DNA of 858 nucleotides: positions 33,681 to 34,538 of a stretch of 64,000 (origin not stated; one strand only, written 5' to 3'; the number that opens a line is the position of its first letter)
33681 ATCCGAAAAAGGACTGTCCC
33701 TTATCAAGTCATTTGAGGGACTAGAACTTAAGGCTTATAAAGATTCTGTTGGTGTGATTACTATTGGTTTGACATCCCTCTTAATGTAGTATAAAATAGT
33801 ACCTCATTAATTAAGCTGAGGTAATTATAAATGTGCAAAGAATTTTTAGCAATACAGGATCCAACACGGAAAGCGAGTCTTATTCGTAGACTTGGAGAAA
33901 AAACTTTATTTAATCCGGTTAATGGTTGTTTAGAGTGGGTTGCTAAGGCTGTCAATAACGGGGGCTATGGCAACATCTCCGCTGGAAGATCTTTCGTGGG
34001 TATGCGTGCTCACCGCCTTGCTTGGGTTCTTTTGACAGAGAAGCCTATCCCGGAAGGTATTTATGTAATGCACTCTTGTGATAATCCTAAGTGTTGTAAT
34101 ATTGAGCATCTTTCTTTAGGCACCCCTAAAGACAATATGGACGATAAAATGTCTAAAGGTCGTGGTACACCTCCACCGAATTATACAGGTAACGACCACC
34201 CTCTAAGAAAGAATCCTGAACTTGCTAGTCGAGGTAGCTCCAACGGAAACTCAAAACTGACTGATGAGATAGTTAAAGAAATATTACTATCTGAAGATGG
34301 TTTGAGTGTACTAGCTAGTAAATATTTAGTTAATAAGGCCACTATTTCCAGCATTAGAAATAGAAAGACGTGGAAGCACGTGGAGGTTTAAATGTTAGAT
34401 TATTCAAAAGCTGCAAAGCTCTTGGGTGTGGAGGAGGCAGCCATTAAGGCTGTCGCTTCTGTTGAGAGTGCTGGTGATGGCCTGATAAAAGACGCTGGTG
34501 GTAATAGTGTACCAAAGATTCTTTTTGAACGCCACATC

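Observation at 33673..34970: Apparent endolysin replacement: GH24 lysozyme truncated by an HNH plus muramidase cassette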

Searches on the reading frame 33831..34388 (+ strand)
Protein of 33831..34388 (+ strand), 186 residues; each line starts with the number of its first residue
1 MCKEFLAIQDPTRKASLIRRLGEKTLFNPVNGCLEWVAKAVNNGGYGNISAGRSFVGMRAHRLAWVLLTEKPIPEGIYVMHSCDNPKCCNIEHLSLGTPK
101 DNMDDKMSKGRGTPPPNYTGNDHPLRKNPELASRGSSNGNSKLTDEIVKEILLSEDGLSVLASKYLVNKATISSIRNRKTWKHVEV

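Call 3: search_protein_families(library=pfam, proteins=[window:33831-34388:+], max_evalue=0.1)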
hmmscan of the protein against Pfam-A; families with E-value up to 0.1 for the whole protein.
window:33831-34388:+ (186 aa): 2 families
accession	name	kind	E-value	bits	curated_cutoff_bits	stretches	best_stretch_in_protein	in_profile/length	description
PF13392.12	HNH_3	-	7.1e-10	38.8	24.8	1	59-103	2-45/46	HNH endonuclease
PF05551.17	zf-His_Me_endon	-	0.0098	16.5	27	1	59-102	52-90/131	Zinc-binding loop region of homing endonuclease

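Call 14: find_related_loci(query=window:33831-34388:+, collection=viral_contigs, flank=3000)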
Query window:33831-34388:+ (186 aa) in viral_contigs; peptide patterns used: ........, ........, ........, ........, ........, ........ (x = any residue, [..] = any of these).
121 stretches matched a pattern; 100 encode a relative of the query (tblastn E <= 1e-3); the best 80 are kept; 80 distinct loci.
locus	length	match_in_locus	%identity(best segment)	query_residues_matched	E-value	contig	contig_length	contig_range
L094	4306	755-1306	67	1-184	3e-82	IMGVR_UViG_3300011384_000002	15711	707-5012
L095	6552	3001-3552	49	1-185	4e-52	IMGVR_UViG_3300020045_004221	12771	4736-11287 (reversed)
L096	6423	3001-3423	39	20-184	3e-29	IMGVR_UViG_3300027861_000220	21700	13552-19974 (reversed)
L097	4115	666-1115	38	16-184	1e-27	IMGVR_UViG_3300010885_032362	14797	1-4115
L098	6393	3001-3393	38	33-184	2e-27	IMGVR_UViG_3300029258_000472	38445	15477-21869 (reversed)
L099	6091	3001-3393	38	33-184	2e-27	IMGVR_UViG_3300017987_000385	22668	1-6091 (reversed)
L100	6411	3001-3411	42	41-184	8e-27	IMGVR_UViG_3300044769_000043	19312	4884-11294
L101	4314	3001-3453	36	20-185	2e-25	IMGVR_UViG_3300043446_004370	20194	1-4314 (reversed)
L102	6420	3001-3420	38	30-184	6e-25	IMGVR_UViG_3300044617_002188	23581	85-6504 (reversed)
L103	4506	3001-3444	37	5-181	2e-24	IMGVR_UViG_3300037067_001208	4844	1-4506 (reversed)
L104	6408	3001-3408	36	24-184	2e-24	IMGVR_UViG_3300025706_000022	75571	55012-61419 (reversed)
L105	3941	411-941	34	14-184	3e-24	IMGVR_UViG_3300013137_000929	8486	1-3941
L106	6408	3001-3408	36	24-184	2e-24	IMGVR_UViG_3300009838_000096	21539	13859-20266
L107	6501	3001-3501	36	8-185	2e-23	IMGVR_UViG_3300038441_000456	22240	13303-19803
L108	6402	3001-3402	37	31-184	2e-22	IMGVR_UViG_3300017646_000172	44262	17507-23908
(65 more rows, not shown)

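Call 21: find_homologous_proteins(query=window:33831-34388:+, max_evalue=1e-20)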
Query window:33831-34388:+ (186 aa): 46 proteins with E <= 1e-20 among 233 candidates.
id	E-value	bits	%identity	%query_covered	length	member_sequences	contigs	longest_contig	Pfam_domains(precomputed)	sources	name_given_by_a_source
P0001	6.4e-109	380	89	100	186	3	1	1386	PF13392.13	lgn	-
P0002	1.7e-93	329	77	100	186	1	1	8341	PF13392.13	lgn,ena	-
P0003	3.4e-87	309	76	100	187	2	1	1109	PF13392.13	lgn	-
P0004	4.1e-86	305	72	100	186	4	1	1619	PF13392.13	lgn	-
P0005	1.9e-78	280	67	99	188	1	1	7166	PF13392.13,PF05551.18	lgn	-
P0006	2.2e-78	280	68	100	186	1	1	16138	PF13392.13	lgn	-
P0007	2.4e-77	277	67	99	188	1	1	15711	PF13392.13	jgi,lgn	-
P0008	7.9e-77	275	67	99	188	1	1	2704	PF13392.13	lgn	-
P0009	8.3e-74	265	68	100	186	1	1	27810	PF13392.13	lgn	-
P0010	1.6e-69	251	62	100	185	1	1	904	PF13392.13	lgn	-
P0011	1.7e-62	228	56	99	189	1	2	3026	PF13392.13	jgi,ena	-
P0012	5.7e-47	178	49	99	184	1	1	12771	PF13392.13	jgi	-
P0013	2.0e-46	176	51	99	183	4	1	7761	PF13392.13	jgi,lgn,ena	-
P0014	5.3e-46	175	49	99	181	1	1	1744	PF13392.13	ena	-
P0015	1.7e-43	166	60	74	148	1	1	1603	PF13392.13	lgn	-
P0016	2.3e-43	166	46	99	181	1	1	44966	PF13392.13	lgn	-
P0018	4.5e-40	155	46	99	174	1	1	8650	PF13392.13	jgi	-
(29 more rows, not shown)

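Call 23: find_encoding_contigs(protein=P0002, flank=3000, max_places=2)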
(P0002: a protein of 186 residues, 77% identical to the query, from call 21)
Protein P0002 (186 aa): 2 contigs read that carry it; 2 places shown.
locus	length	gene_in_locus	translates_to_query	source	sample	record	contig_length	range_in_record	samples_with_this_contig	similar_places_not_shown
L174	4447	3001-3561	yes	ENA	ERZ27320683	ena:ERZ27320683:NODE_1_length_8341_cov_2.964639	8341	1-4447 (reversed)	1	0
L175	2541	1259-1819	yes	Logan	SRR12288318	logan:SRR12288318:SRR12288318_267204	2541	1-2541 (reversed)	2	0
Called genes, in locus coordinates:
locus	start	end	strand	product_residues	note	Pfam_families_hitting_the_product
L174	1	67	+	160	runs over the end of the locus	-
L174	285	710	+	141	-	-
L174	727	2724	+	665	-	PF27114:Phage_tail_beta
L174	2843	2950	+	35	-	-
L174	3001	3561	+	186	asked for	PF13392:HNH_3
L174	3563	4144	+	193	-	PF11860:Muramidase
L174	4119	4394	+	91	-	PF25612:DUF7940 (weak)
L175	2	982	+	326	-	?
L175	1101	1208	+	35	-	-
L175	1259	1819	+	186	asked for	PF13392:HNH_3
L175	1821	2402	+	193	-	PF11860:Muramidase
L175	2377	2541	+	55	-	?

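Call 24: find_encoding_contigs(protein=P0006, flank=3000, max_places=2)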
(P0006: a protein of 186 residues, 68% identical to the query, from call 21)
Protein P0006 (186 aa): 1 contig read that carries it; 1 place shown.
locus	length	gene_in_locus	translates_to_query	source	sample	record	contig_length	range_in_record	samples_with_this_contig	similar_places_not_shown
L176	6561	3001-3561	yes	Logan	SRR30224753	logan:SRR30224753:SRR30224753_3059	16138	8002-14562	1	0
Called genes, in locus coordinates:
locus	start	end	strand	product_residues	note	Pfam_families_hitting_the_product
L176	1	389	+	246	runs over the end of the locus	PF21882:Gp53-like_C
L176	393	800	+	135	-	PF16778:Phage_tail_APC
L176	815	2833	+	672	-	PF27114:Phage_tail_beta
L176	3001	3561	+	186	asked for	PF13392:HNH_3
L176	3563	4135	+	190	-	PF11860:Muramidase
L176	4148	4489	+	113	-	PF25612:DUF7940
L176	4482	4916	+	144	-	-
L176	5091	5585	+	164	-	-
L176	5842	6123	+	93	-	-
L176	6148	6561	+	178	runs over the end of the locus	-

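Call 25: find_encoding_contigs(protein=P0009, flank=3000, max_places=2)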
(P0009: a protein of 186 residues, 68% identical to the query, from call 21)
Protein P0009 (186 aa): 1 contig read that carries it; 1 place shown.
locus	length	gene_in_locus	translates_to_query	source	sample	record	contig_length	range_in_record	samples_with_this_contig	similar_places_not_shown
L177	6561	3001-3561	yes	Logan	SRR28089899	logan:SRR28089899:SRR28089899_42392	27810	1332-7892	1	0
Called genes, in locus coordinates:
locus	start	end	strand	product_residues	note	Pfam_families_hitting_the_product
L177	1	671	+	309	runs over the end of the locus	-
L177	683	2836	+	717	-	PF27114:Phage_tail_beta (faint), PF12708:Pect-lyase_RHGA_epim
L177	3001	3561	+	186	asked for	PF13392:HNH_3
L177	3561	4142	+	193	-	PF11860:Muramidase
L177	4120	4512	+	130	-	PF25612:DUF7940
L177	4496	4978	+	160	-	-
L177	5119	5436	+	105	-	-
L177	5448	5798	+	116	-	-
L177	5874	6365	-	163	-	-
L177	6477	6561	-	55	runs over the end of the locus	-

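Call 26: find_encoding_contigs(protein=P0005, flank=3000, max_places=2)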
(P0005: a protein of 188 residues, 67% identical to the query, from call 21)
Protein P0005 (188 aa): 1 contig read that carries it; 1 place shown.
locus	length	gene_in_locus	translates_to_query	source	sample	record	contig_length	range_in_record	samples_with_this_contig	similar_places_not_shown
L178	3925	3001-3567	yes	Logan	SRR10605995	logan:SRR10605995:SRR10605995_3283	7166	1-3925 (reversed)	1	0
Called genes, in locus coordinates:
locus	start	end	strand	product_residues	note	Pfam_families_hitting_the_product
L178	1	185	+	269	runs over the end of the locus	PF11041:Phage_Wedge1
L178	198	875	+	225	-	PF21882:Gp53-like_C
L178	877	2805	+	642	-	PF27114:Phage_tail_beta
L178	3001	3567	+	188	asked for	PF05551:zf-His_Me_endon (faint), PF13392:HNH_3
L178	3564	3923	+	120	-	?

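Call 27: find_encoding_contigs(protein=P0013, flank=3000, max_places=1)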
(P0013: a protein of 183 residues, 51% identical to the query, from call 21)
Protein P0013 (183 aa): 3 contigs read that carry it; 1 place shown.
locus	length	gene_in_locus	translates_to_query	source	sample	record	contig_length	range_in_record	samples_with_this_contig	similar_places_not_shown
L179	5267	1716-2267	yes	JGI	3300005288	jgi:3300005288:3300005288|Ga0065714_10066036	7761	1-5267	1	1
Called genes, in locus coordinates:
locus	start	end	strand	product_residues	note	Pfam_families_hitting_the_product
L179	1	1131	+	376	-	?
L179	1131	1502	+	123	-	-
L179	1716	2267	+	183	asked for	PF13392:HNH_3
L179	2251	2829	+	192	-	PF00959:Phage_lysozyme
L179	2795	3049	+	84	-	-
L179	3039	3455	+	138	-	-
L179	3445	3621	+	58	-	-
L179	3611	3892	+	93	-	-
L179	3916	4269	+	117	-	-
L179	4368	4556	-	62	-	-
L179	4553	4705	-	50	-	-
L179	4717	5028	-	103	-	-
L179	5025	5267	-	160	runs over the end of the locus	-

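Call 28: find_encoding_contigs(protein=P0016, flank=3000, max_places=1)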
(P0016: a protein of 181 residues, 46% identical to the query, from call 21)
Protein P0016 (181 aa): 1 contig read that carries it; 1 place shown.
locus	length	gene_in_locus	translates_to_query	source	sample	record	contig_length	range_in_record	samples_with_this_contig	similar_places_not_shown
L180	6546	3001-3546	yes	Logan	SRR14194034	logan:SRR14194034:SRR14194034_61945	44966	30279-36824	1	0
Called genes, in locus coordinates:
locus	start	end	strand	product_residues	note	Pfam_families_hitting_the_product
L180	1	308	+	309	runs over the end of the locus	PF21722:Gly_rich_2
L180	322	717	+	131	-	PF02413:Caudo_TAP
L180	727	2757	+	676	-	-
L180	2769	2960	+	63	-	-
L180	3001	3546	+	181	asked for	PF13392:HNH_3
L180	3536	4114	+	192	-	PF00959:Phage_lysozyme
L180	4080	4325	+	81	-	-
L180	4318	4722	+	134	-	-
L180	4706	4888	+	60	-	-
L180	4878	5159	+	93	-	-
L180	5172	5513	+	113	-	-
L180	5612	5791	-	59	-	-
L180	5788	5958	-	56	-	-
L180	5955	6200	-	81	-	-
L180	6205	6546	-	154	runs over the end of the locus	-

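Call 29: find_encoding_contigs(protein=P0018, flank=3000, max_places=1)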
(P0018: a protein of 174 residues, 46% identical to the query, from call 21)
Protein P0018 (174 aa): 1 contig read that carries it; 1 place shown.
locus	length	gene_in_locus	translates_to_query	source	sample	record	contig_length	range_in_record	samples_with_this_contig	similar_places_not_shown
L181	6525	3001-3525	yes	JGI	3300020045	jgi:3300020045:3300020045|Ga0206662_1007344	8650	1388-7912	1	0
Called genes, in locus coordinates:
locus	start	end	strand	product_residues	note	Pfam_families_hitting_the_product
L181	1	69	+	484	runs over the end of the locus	?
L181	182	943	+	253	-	PF21882:Gp53-like_C (weak)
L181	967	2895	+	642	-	PF27114:Phage_tail_beta, PF13229:Beta_helix (faint)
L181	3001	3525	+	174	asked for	PF13392:HNH_3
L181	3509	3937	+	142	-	PF00959:Phage_lysozyme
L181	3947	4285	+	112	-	PF25612:DUF7940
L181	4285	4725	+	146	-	-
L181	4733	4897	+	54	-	-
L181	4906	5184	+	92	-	-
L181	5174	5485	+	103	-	-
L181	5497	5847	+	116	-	-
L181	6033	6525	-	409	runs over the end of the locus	?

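Call 30: find_encoding_contigs(protein=P0011, flank=3000, max_places=1)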
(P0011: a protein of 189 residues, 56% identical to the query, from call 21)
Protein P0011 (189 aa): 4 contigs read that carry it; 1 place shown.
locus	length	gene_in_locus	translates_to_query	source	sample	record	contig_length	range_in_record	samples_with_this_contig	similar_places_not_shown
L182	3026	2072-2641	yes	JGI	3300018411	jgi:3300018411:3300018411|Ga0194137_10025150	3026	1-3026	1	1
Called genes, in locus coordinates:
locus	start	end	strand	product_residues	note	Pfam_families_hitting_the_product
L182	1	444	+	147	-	?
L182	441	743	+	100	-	-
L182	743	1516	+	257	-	-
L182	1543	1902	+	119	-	PF07087:DUF1353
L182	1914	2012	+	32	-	-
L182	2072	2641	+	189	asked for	PF13392:HNH_3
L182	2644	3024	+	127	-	?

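Call 33: search_protein_families(library=pfam, proteins=[L094:1318-1956:+, L182:2644-3024:+, L178:3564-3923:+, L180:3536-4111:+, L179:2251-2826:+, L181:3509-3934:+, L095:3545-4111:+, L177:3561-4139:+], max_evalue=0.01)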
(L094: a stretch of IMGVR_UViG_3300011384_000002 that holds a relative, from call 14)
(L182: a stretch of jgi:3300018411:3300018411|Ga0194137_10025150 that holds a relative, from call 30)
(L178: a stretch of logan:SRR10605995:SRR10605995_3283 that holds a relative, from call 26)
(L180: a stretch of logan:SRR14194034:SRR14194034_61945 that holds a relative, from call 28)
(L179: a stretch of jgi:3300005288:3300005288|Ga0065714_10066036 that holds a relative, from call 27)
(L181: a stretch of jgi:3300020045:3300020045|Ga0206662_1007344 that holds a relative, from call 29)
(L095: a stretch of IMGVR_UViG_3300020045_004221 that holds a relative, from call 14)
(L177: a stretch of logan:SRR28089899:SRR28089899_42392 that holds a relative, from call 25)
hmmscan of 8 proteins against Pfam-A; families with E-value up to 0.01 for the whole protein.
L094:1318-1956:+ (213 aa): 1 family
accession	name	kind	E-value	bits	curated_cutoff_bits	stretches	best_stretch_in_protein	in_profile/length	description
PF00182.24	Glyco_hydro_19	-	1.4e-10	41.8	25.5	1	117-174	102-159/232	Chitinase class I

L182:2644-3024:+ (127 aa): 0 families

L178:3564-3923:+ (120 aa): 0 families

L180:3536-4111:+ (192 aa): 1 family
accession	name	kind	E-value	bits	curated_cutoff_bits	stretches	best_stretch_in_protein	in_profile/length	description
PF00959.24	Phage_lysozyme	-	5.6e-28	98.2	22.3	1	33-156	3-124/125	Phage lysozyme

L179:2251-2826:+ (192 aa): 1 family
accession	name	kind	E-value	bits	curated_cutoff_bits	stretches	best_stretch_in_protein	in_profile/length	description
PF00959.24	Phage_lysozyme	-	3.5e-27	95.7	22.3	1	33-156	3-124/125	Phage lysozyme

L181:3509-3934:+ (142 aa): 1 family
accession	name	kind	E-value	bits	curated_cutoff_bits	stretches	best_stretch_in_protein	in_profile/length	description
PF00959.24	Phage_lysozyme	-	1.8e-47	161.2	22.3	1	12-136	1-125/125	Phage lysozyme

L095:3545-4111:+ (189 aa): 1 family
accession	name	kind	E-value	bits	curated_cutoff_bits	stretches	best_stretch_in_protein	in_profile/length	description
PF00959.24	Phage_lysozyme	-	2.3e-33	115.6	22.3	1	33-156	3-124/125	Phage lysozyme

L177:3561-4139:+ (193 aa): 1 family
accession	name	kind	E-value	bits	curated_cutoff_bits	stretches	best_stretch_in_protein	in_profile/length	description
PF11860.13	Muramidase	-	7.7e-58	196.1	22.3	1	16-190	3-174/175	N-acetylmuramidase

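Call 34: search_solved_structures(query=window:33831-34388:+, max_evalue=1, show_alignments=1)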
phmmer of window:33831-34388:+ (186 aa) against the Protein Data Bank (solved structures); distinct sequences matched with E-value up to 1: 0.

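Call 36: find_related_loci(query=A1, collection=metagenome_contigs, flank=2500)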
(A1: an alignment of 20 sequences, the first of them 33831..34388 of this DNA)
Query A1 (186 aa) in metagenome_contigs; peptide patterns used: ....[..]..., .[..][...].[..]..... (x = any residue, [..] = any of these).
597 stretches matched a pattern (row limit reached: there are more); 542 encode a relative of the query (tblastn E <= 1e-3); the best 80 are kept; 80 distinct loci.
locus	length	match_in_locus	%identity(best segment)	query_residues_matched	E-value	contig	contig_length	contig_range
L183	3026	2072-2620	56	1-184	2e-67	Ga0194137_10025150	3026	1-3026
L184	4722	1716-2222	51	1-184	2e-53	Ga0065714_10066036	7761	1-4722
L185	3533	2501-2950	50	16-182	4e-44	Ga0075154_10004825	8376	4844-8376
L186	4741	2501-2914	41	33-186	9e-32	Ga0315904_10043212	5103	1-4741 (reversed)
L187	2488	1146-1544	42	31-185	5e-31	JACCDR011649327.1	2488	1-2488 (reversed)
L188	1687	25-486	42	30-184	5e-31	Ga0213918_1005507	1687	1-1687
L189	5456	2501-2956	38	5-184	9e-31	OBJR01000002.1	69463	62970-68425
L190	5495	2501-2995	40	17-183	8e-31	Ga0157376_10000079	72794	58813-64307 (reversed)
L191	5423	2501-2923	39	20-184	2e-29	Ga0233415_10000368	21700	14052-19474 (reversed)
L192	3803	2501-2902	41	31-184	2e-29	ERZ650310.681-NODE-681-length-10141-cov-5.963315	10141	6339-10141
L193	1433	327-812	35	8-186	3e-29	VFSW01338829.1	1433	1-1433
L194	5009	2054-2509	38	14-185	1e-28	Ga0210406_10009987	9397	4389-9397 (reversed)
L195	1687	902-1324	36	20-185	1e-27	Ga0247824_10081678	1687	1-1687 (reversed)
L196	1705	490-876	37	33-185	1e-27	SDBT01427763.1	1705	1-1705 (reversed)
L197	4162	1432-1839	37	33-184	2e-27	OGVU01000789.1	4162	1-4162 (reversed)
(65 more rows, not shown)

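Call 55: search_dna_similar(query=window:33831-34388:+, collection=phages, mode=protein, max_rows=25, max_evalue=1e-10)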
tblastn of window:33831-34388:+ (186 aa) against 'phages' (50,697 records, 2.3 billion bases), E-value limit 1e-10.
Records with a match: 662; places in all: 869; records where one place covers at least 80% of the query: 460.
Best place of each record, by identity: <60% 662.
By first word of the organism name: Escherichia 173; Klebsiella 119; Yersinia 64; Gordonia 29; Salmonella 23; Acinetobacter 23; Pseudomonas 22; Ralstonia 17; Bacillus 17; Mycobacterium 13; and 46 more.
By host as written in the record: - 156; Klebsiella pneumoniae 58; Escherichia coli 38; Yersinia pestis 37; Gordonia terrae 3612 24; Escherichia coli rfaC 14; Mycobacterium smegmatis mc2 155 12; Klebsiella pneumoniae 135080 12; and 170 more.
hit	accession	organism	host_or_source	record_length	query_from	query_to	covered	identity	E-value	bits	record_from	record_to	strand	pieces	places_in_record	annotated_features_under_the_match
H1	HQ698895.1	Synechococcus phage S-CBS4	Synechococcus sp. CB0101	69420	11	186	95%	39.3%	1e-20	94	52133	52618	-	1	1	HNH endonuclease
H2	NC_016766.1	Synechococcus phage S-CBS4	Synechococcus sp. CB0101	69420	11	186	95%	39.3%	1e-20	94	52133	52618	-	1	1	endonuclease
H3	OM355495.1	Escherichia phage ZH4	Escherichia coli GXEC-H4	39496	20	184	89%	41.2%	7e-24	103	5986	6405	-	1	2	hypothetical protein | protein inside capsid D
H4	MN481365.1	Escherichia phage vB_EcoP_PHB19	Escherichia coli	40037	21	184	88%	40.9%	7e-23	100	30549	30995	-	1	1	HNH homing endonuclease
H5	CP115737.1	Citrobacter phage Omnitron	Citrobacter braakii GW-Imi-1b1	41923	4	181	96%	37.0%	2e-18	87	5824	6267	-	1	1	record has no annotation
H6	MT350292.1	Enterococcus phage EFA-1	Enterococcus faecalis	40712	20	185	89%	39.2%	1e-23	102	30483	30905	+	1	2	HNH endonuclease | internal virion protein D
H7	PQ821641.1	Escherichia phage SD6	Escherichia sp.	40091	25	182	85%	40.6%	2e-21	96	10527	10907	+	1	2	SD6000019: hypothetical protein | SD6000018: hypothetical protein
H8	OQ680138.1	Escherichia phage PH1061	Escherichia coli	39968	20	184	89%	38.8%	9e-24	102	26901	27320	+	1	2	HNH endonuclease | internal virion protein with endolysin domain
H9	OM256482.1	Providencia phage EPr2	Providencia rettgeri MRSN 845308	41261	20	185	89%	38.6%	8e-24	102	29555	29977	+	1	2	putative HNH nuclease | putative peptidoglycan transglycosylase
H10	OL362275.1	Escherichia phage HC12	Escherichia coli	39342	20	185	89%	38.6%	9e-24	102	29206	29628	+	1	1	hypothetical protein | peptidoglycan lytic exotransglycosylase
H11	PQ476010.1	Escherichia phage PhiNW-B1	Escherichia coli K1 LU_100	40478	20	185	89%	38.6%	1e-23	102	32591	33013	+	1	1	record has no annotation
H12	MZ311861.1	Escherichia phage vB_EcoP_LNA5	Escherichia coli K12 substrain MG1655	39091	20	185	89%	38.6%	4e-23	100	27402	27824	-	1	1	record has no annotation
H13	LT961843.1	Yersinia phage fPS-50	-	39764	33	183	81%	42.3%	3e-22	99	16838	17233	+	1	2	g026: DNA polymerase III alpha subunit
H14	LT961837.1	Yersinia phage fPS-52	-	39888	33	183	81%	42.3%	3e-22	99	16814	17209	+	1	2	g026: DNA polymerase III alpha subunit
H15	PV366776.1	Gordonia phage Belphegor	Gordonia terrae 3612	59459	11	184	94%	36.7%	5e-18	86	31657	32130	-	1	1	34: HNH endonuclease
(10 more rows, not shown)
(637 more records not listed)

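Call 63: search_protein_families(library=phrogs, proteins=[window:33831-34388:+, L182:2644-3024:+], max_evalue=0.001)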
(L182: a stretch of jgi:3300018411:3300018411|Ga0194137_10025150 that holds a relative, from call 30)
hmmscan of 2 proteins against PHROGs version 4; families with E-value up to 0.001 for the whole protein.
window:33831-34388:+ (186 aa): 8 families
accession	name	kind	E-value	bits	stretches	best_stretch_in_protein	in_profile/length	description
phrog_6254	-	DNA, RNA and nucleotide metabolism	3.5e-25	90.1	1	25-177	6-149/154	HNH endonuclease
phrog_59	-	DNA, RNA and nucleotide metabolism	6.4e-25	89.4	1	40-185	171-276/423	HNH endonuclease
phrog_1872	-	DNA, RNA and nucleotide metabolism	1.4e-22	81.4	1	28-121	31-124/166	endonuclease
phrog_826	-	DNA, RNA and nucleotide metabolism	1.5e-18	68.4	1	25-108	82-160/281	HNH endonuclease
phrog_3593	-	DNA, RNA and nucleotide metabolism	7.8e-15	56.1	1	19-109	57-143/210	HNH endonuclease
phrog_1492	-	DNA, RNA and nucleotide metabolism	1.2e-09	38.8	1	42-112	94-165/414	HNH endonuclease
phrog_4842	-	DNA, RNA and nucleotide metabolism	9e-06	26.6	1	32-96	76-137/154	HNH endonuclease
phrog_99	-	DNA, RNA and nucleotide metabolism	9.9e-06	26.5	1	23-103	116-202/383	HNH endonuclease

L182:2644-3024:+ (127 aa): 4 families
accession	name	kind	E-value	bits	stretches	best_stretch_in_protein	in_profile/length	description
phrog_90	-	lysis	3.2e-38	132.1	1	3-127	649-779/1168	endolysin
phrog_17230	-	tail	5.8e-29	102.2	1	5-127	367-488/580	tail fiber protein/ lysozyme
phrog_17029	-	unknown function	3e-21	77.1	1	1-127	1-135/241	-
phrog_28672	-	other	3.5e-13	50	1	30-105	31-105/397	metallo-endopeptidase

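Call 64: find_encoding_contigs(protein=P0001, flank=3000, max_places=2)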
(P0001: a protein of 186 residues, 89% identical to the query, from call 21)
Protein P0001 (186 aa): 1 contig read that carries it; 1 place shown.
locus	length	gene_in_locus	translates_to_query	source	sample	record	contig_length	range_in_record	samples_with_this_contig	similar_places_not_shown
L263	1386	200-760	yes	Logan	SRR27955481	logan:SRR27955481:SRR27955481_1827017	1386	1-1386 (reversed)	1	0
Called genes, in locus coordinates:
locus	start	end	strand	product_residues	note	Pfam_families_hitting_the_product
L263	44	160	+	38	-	-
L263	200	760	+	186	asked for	PF13392:HNH_3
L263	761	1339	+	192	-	PF11860:Muramidase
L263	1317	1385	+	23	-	?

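Call 65: find_encoding_contigs(protein=P0004, flank=3000, max_places=2)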
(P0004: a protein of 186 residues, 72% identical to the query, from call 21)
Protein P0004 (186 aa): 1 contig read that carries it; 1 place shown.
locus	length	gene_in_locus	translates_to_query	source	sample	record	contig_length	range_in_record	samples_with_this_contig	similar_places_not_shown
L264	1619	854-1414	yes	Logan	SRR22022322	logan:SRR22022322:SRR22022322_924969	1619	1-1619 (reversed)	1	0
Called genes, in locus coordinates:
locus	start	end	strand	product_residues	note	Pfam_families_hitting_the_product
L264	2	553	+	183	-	?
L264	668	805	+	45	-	-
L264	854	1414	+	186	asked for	PF13392:HNH_3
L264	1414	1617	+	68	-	?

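Call 66: find_encoding_contigs(protein=P0008, flank=3000, max_places=2)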
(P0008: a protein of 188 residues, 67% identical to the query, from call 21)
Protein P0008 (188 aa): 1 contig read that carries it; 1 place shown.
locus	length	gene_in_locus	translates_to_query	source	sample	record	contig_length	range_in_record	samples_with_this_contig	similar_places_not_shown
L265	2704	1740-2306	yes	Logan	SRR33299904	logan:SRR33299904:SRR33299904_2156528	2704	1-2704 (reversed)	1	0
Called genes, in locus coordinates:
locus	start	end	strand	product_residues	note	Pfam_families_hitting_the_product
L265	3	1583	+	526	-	?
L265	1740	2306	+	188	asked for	PF13392:HNH_3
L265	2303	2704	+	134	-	?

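Call 71: predict_structure(alignment_id=A1)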
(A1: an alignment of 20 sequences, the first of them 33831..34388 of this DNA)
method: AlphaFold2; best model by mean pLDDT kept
length: 186 residues; sequences in the alignment: 20
mean_pLDDT: 84.8   pTM: 0.58
mean pLDDT of the five models: 84.8, 81.4, 81.4, 80.1, 78.2
residues with pLDDT >= 90: 107; 70-90: 50; 50-70: 16; < 50: 13
segments of 3 or more residues with pLDDT < 50: 130-140
pLDDT, mean of each block of 10 residues (from residue 1): 94 97 96 94 89 93 96 95 93 94 88 62 51 45 80 92 87 85 77
secondary structure, 60 per line:
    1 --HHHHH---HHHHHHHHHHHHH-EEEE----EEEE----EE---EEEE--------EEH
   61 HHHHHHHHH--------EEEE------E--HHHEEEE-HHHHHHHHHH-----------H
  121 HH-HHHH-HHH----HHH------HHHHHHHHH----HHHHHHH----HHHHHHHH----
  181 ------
elements in order: H3-7 H11-23 E25-28 E33-36 E46-49 H60-69 E78-81 E94-97 H99-108 H124-127 H145-153 H158-164 H169-176
